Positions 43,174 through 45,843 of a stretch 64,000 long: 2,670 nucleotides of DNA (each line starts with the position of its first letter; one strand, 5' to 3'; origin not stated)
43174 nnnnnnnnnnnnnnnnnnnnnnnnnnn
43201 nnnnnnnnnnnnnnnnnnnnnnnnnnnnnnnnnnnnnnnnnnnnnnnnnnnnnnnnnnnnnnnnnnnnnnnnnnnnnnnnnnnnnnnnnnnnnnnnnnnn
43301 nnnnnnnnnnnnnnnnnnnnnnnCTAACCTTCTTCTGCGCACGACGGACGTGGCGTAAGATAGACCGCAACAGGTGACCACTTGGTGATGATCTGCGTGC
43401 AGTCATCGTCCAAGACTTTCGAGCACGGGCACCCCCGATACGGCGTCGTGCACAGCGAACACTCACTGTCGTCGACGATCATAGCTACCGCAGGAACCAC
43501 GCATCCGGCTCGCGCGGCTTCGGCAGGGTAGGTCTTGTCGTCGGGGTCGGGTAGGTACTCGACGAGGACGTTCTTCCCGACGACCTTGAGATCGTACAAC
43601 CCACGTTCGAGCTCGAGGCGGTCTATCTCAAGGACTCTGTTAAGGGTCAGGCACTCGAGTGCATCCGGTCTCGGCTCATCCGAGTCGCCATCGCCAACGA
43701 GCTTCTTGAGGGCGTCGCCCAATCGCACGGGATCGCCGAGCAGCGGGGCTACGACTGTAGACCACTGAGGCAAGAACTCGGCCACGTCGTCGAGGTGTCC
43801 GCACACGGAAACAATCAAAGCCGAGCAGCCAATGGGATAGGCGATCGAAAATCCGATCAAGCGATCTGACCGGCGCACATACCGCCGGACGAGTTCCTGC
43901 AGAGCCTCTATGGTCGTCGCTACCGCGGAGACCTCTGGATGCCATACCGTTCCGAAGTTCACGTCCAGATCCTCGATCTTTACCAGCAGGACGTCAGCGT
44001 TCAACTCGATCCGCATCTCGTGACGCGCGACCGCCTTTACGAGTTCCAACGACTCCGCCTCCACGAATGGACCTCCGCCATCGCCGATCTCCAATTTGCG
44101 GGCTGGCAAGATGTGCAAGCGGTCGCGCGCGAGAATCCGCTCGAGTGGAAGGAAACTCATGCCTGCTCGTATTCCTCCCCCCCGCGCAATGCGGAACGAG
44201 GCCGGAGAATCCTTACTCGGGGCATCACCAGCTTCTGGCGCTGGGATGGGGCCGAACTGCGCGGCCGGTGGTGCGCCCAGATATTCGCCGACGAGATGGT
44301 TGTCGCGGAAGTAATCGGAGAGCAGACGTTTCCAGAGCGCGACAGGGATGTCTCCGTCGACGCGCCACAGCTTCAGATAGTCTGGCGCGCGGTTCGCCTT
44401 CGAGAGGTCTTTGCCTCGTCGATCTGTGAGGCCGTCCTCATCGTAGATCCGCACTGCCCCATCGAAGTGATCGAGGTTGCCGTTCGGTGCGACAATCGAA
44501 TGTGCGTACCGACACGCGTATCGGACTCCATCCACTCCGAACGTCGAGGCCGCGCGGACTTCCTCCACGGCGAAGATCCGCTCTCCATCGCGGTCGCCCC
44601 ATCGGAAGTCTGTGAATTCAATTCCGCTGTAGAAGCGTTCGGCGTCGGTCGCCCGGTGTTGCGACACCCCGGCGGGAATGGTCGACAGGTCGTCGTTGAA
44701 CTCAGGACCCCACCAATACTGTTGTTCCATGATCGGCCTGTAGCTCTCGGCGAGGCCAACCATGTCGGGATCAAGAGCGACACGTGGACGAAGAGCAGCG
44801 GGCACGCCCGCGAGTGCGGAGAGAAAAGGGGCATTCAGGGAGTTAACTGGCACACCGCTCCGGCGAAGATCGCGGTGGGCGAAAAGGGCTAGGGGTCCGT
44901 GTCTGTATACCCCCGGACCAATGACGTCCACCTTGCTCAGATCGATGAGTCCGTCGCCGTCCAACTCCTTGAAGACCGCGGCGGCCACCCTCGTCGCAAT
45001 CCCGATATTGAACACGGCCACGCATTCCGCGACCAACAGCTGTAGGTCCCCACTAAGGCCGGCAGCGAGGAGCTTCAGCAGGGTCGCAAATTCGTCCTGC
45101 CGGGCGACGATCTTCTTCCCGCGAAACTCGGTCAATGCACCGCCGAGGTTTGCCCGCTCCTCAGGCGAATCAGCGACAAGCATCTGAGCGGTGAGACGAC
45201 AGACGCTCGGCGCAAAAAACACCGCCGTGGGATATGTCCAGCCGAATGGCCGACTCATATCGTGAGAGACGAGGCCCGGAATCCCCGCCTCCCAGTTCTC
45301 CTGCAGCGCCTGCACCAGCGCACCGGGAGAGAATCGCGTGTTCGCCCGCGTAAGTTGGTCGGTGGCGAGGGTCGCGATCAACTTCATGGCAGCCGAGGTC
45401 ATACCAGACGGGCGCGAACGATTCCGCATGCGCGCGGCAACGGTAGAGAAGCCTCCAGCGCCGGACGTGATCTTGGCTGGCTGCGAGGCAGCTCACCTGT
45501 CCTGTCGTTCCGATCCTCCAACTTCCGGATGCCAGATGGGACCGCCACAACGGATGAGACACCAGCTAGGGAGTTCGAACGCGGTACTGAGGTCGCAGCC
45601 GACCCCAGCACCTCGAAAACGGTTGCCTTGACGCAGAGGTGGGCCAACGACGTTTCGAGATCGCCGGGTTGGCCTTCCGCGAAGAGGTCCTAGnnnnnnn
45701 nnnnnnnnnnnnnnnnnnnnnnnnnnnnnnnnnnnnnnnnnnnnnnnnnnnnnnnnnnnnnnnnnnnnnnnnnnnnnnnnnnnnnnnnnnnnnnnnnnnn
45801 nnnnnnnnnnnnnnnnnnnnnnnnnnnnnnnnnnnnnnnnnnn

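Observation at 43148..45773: About 60-nt imperfect direct repeats flanking a single 701-aa orphan gene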

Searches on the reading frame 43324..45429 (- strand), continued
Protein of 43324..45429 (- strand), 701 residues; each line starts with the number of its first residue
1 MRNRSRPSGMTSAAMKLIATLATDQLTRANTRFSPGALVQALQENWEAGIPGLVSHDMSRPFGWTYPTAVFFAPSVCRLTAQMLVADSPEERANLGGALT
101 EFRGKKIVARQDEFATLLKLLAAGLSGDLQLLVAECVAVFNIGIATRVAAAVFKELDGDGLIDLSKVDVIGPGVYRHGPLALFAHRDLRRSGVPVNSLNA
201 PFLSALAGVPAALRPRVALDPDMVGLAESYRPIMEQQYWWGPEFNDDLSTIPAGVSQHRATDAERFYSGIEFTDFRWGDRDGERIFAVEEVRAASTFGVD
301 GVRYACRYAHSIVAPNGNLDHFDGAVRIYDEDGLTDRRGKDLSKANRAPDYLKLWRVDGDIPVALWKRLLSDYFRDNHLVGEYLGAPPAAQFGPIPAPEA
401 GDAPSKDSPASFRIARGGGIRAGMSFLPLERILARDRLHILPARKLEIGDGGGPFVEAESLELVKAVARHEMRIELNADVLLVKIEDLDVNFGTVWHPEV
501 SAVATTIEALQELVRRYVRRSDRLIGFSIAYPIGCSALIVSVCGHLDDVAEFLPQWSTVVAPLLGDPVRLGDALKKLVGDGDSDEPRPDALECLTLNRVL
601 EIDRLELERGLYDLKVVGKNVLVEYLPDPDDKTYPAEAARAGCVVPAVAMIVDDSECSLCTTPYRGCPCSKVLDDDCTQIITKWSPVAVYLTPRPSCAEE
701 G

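Call 64: find_related_loci(query=A2, collection=viral_contigs, flank=6000)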
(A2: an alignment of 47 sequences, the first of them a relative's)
Query A2 (692 aa) in viral_contigs; peptide patterns used: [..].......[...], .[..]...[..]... (x = any residue, [..] = any of these).
19 stretches matched a pattern; 9 encode a relative of the query (tblastn E <= 1e-3); 8 distinct loci.
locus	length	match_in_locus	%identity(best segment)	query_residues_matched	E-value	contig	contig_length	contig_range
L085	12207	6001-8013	29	14-685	1e-93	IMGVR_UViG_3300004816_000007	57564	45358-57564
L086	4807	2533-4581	31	9-687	4e-89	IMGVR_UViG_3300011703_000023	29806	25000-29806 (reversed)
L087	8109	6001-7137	35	7-375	3e-76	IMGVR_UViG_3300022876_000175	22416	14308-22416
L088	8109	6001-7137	35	7-375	2e-75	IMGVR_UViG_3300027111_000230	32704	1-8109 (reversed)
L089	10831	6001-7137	34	7-375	9e-74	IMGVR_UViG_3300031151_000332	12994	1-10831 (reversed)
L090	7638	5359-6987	29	14-544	2e-66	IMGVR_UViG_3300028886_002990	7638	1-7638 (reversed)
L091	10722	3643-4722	35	40-376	4e-57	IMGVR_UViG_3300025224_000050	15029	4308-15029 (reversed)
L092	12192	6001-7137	34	7-375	9e-74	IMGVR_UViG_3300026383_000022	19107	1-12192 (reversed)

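Call 69: search_protein_families(library=pfam, alignment_id=A3, max_evalue=0.00001)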
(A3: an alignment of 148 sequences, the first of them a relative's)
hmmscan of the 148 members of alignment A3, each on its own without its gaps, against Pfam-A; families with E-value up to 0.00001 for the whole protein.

A. member 1, L003:160-513:+ (117 aa): 0 families

B. families by the number of members that match (of 148 scanned): 120 families (the first 25 are shown)
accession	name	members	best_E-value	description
PF00589.27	Phage_integrase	6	9.4e-28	Phage integrase family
PF00239.26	Resolvase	5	8.9e-43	Resolvase, N terminal domain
PF07508.19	Recombinase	5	5.3e-25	Recombinase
PF01381.28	HTH_3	4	6.9e-16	Helix-turn-helix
PF13408.12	Zn_ribbon_recom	3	6.5e-13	Recombinase zinc beta ribbon domain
PF13560.12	HTH_31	3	1.7e-12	Helix-turn-helix domain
PF12844.13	HTH_19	3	1.6e-10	Helix-turn-helix domain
PF12833.13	HTH_18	2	3.2e-20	Helix-turn-helix domain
PF13649.12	Methyltransf_25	2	4.1e-15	Methyltransferase domain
PF00078.32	RVT_1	2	4.6e-14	Reverse transcriptase (RNA-dependent DNA polymerase)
PF00165.29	HTH_AraC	2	4.7e-14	Bacterial regulatory helix-turn-helix proteins, AraC family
PF08241.18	Methyltransf_11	2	9.5e-14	Methyltransferase domain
PF13489.12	Methyltransf_23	2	1.8e-13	Methyltransferase domain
PF14659.12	Phage_int_SAM_3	2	3.5e-13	Phage integrase, N-terminal SAM-like domain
PF13847.12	Methyltransf_31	2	2e-12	Methyltransferase domain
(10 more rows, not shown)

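Call 70: search_protein_families(library=padloc, alignment_id=A3, max_evalue=0.00001)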
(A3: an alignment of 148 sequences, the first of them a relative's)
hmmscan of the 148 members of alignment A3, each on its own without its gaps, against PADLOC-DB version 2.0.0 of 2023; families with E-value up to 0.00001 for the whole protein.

A. member 1, L003:160-513:+ (117 aa): 0 families

B. families by the number of members that match (of 148 scanned): 183 families (the first 25 are shown)
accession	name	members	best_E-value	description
PDLC02926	HTH_VI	4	9.4e-12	-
PDLC03952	RmrA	3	4e-28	-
PDLC03947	RmrA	3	8e-26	-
PDLC03951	RmrA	3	1.5e-18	-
PDLC04142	capH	3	1.9e-09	capH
PDLC02178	Drt4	2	4.6e-193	-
PDLC03752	Drt4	2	1.4e-158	DRT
PDLC03783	Drt8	2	4.2e-150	DRT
PDLC02180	Drt4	2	1.4e-90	-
PDLC03748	Drt6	2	1.8e-80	DRT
PDLC02177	Drt4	2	9.9e-71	-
PDLC02179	Drt4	2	1.9e-61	-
PDLC03769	RT_UG30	2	4.8e-57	DRT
PDLC03751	RT_UG14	2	5.6e-48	DRT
PDLC03743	AbiK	2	1.6e-40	DRT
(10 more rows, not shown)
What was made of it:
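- Among 148 neighbouring ORFs there are 6 tyrosine integrases, 5 large serine recombinases and 2 Drt4-type reverse transcriptases (calls 69, 70).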

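Call 75: search_protein_families(library=ncbifam, proteins=[P0001], max_evalue=0.001)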
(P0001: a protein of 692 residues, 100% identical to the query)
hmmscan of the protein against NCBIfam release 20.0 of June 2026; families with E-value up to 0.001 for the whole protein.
P0001 (692 aa): 0 families

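Call 81: search_protein_representatives(alignment_id=A2)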
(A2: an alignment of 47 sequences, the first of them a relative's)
Query: 47 sequences, 690 profile positions. Proteins with E-value up to 0.001 (for the whole library): 1424; up to 1e-10: 1113; up to 1e-30: 516. The best 150 are listed.
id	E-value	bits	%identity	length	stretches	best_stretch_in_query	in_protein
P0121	4.7e-266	901.2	-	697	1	1-689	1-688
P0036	4.7e-260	881.4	-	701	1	1-689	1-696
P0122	7.2e-255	864.2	-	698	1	1-689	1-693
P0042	2.9e-250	849.0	-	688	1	3-689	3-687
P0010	4.4e-250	848.4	-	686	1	1-689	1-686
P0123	8.3e-249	844.2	-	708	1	1-689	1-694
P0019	2.3e-247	839.5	-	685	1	5-688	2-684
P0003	2.4e-246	836.1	-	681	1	5-689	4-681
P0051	1.8e-245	833.2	-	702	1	1-689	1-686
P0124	2.1e-243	826.3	-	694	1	1-688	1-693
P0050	3.5e-243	825.6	-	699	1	1-689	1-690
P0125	1.8e-240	816.7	-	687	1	1-688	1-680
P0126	9.3e-239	811.0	-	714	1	2-688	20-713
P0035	2.3e-238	809.7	-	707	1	1-689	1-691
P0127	7.0e-237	804.8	-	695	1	1-689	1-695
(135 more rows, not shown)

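Call 82: search_protein_families(library=phrogs, alignment_id=A2, max_evalue=0.01)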
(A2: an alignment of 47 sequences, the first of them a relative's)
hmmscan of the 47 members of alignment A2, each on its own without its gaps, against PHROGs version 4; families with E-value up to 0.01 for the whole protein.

A. member 1, P0001 (692 aa): 0 families

B. families by the number of members that match (of 47 scanned): 2 families
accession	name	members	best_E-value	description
phrog_12446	-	1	0.00065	-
phrog_10974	-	1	0.0064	-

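Call 87: fold_search(model_id=the predicted structure, library=viral)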
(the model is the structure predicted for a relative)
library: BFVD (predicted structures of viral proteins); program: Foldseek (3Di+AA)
matches with E <= 10: 642; with E <= 0.001: 1
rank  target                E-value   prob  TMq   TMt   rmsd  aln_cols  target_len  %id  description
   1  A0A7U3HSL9            3.7e-06  1.00  0.17  0.55  13.5       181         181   15  (no name in the UniProt tables at hand)
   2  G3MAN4                3.9e-02  0.90  0.09  0.33  11.2       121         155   12  Gp493 [Bacillus phage G]
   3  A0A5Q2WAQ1            4.3e-02  0.12  0.08  0.11  28.9       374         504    9  (no name in the UniProt tables at hand)
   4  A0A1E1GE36            5.7e-02  0.04  0.06  0.05  26.7       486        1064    7  (no name in the UniProt tables at hand)
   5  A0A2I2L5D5            7.1e-02  0.16  0.09  0.24  20.6       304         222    8  MORN-repeat protein [Orpheovirus IHUMI-LCC2]
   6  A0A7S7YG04            8.8e-02  0.09  0.06  0.12  19.1       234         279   10  Proliferating cell nuclear antigen [Medusavirus stheno T3]
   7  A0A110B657            1.2e-01  0.05  0.08  0.07  20.2       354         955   11  (no name in the UniProt tables at hand)
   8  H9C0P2                1.8e-01  0.02  0.06  0.07  21.0       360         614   10  (no name in the UniProt tables at hand)
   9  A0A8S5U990            2.1e-01  0.11  0.08  0.21  10.5       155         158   10  Uncharacterized protein [Podoviridae sp. ctrJu12]
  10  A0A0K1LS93            2.6e-01  0.25  0.09  0.13  10.9       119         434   13  Uncharacterized protein [Mycobacterium phage Madruga]
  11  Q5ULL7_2              2.6e-01  0.06  0.06  0.04  21.8       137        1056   11  Orf97 [Lactobacillus phage LP65]
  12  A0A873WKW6            2.6e-01  0.04  0.06  0.10  16.7       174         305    9  Uncharacterized protein [Synechococcus phage S-H9-2]
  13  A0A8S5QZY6            2.7e-01  0.01  0.05  0.04  27.6       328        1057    8  Tail protein [Siphoviridae sp. ctyvQ1]
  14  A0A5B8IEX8            3.1e-01  0.02  0.08  0.07  25.9       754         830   10  Uncharacterized protein [Mimiviridae sp. ChoanoV1]
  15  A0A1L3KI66            3.2e-01  0.35  0.09  0.34  17.6       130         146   12  Uncharacterized protein [Beihai levi-like virus 9]
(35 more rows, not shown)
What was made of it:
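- Tried and rejected: BFVD gave one unnamed 181-aa viral protein (E 3.7e-6, call 87).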

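Call 88: list_cluster_members(proteins=[P0001, P0027, P0069])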
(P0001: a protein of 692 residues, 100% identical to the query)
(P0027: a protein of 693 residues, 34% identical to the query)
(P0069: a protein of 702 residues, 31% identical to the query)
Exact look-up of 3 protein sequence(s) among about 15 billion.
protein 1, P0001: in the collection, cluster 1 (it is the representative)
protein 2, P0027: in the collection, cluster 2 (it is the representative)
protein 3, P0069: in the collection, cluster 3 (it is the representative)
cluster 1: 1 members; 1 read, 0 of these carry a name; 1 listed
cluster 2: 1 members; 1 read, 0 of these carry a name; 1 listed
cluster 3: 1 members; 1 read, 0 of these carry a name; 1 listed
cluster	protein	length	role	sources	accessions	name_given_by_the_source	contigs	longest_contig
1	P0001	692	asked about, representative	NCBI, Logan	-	-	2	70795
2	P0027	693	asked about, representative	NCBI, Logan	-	-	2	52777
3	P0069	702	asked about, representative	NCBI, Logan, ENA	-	-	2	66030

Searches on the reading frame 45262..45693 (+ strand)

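Call 73: search_protein_families(library=pfam, proteins=[window:45262-45693:+], max_evalue=1)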
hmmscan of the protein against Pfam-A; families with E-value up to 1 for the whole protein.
window:45262-45693:+ (143 aa): 1 family
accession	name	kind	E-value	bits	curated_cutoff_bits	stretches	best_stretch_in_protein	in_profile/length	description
PF00353.25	HemolysinCabind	-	0.22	12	23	1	32-46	9-23/36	RTX calcium-binding nonapeptide repeat (4 copies)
